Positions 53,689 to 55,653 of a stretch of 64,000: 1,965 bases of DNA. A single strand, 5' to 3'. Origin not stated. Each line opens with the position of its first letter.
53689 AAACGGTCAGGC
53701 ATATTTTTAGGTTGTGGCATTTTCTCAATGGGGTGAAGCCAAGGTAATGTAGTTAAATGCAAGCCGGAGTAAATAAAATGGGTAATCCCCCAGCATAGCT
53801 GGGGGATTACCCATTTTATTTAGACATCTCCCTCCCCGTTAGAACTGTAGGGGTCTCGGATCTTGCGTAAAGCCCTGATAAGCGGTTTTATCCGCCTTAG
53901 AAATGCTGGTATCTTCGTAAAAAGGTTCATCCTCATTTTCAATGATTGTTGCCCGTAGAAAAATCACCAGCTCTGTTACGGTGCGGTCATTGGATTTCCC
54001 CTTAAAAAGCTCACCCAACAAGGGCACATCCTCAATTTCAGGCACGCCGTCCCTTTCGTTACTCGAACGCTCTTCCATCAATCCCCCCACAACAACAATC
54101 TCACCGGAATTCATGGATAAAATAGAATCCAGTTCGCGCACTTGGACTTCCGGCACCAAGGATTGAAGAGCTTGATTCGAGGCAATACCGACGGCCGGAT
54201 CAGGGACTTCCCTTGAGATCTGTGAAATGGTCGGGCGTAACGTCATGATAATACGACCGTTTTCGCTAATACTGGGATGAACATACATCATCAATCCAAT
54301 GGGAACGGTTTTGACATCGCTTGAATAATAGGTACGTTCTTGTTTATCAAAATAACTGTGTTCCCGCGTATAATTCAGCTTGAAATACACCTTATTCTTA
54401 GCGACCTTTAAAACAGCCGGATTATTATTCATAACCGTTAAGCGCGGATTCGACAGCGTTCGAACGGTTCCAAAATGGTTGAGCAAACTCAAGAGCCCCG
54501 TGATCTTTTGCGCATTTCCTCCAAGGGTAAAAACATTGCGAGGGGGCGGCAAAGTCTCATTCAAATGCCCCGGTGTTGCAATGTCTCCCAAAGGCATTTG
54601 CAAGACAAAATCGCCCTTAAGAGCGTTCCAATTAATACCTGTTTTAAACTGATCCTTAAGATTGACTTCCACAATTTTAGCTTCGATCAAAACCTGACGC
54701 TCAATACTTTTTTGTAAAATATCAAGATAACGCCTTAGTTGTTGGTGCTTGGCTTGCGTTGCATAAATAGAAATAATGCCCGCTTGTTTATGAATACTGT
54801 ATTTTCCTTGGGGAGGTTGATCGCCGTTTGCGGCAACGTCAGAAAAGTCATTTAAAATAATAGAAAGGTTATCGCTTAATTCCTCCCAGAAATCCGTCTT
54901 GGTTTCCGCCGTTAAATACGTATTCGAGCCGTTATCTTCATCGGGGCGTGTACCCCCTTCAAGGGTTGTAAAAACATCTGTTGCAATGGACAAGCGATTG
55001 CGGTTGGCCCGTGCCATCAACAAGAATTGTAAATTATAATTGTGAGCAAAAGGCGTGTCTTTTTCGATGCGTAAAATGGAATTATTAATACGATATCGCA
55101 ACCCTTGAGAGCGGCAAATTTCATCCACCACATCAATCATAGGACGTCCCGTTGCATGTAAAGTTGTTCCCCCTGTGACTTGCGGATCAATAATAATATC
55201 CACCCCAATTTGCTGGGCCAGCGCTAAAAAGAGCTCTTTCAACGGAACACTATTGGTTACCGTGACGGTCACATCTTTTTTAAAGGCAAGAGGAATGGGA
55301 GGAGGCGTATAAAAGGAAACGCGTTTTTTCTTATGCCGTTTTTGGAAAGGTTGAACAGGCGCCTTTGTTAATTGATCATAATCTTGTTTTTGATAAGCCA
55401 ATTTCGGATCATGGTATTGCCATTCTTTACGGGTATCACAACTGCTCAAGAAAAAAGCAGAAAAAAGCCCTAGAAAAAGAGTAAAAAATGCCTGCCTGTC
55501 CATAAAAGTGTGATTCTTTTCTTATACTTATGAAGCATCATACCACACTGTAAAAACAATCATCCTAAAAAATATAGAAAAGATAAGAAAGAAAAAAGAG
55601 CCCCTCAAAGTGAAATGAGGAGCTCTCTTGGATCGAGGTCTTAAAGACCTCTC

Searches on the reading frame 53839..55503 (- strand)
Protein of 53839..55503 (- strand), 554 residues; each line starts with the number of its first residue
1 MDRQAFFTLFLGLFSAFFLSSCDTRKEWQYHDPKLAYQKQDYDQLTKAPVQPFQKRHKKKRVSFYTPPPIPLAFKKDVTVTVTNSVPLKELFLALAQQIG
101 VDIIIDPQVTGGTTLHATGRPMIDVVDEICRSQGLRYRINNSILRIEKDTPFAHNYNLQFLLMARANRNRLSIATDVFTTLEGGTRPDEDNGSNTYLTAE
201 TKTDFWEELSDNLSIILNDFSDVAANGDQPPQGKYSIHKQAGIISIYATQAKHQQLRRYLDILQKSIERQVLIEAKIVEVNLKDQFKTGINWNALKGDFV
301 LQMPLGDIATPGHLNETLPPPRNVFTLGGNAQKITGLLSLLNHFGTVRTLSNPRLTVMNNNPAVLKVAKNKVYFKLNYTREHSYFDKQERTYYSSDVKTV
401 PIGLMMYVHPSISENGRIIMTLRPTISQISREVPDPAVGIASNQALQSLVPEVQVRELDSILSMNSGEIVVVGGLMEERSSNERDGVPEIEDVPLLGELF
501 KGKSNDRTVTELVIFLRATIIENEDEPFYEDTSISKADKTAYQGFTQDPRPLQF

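Call 58: search_protein_families(library=pfam, proteins=[window:53839-55503:-], max_evalue=0.001)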
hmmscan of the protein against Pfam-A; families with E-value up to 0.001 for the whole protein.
window:53839-55503:- (554 aa): 1 family
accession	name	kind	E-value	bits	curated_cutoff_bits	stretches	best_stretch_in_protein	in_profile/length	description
PF00263.26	Secretin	-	2.6e-35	122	27.5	1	341-522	2-169/169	Bacterial type II and III secretion system protein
